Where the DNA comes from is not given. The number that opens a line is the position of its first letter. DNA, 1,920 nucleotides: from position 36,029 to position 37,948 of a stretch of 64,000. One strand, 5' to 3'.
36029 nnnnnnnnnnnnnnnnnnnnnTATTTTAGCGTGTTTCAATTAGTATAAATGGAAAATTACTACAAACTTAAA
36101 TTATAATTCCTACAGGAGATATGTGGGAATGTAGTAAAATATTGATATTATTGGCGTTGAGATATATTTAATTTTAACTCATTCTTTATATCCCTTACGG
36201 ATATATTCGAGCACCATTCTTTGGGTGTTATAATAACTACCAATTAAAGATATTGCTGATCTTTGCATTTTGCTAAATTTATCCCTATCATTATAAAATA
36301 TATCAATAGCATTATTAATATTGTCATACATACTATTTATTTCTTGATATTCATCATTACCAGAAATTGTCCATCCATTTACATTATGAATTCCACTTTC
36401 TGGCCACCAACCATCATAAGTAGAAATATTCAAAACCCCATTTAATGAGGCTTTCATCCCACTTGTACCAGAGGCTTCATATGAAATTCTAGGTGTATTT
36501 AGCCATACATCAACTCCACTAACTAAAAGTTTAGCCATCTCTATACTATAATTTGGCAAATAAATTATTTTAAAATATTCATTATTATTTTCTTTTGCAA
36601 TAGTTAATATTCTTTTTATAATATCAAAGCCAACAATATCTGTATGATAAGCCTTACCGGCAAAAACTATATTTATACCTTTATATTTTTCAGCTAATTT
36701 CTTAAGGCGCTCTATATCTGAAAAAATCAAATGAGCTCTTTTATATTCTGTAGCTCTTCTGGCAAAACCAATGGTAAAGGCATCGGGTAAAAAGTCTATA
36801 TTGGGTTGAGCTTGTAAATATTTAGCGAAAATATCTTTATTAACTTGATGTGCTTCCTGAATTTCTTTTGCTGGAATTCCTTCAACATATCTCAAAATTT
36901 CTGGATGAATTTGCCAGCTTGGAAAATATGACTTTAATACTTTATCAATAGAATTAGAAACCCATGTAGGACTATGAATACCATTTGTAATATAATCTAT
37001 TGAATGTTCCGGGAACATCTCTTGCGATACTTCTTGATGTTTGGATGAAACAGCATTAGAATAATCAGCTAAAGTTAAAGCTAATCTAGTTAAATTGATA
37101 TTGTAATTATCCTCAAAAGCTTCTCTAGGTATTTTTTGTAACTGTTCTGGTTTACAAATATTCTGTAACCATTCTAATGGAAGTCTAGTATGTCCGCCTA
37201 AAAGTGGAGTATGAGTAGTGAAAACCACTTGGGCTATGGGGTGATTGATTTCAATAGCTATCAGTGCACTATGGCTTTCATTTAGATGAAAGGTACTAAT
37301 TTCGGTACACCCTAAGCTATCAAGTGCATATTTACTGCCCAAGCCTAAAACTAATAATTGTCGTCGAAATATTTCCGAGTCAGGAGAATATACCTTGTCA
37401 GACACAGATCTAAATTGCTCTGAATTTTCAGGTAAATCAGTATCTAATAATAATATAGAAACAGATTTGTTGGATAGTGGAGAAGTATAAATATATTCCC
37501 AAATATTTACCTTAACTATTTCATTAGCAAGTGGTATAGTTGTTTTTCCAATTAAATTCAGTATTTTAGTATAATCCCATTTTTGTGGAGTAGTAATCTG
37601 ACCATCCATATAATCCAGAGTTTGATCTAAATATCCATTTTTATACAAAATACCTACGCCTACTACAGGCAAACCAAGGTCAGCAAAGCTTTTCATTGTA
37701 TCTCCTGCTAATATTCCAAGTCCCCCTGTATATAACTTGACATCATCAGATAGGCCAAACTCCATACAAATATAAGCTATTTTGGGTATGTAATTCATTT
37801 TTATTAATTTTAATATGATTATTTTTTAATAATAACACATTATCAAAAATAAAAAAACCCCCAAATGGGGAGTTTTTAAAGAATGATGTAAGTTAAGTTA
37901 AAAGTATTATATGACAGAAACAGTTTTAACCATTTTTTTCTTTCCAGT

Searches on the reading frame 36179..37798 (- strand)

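Call 14: search_protein_families(library=pfam, proteins=[window:36179-37798:-], max_evalue=0.0001)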
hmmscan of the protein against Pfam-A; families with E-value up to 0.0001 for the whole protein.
window:36179-37798:- (539 aa): 2 families
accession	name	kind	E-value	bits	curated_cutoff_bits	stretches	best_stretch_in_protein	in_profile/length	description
PF00343.26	Phosphorylase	-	2.5e-30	105.8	27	2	231-463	321-579/713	Carbohydrate phosphorylase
PF08323.17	Glyco_transf_5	-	2.5e-05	24.6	22.7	1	23-262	14-229/239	Starch synthase catalytic domain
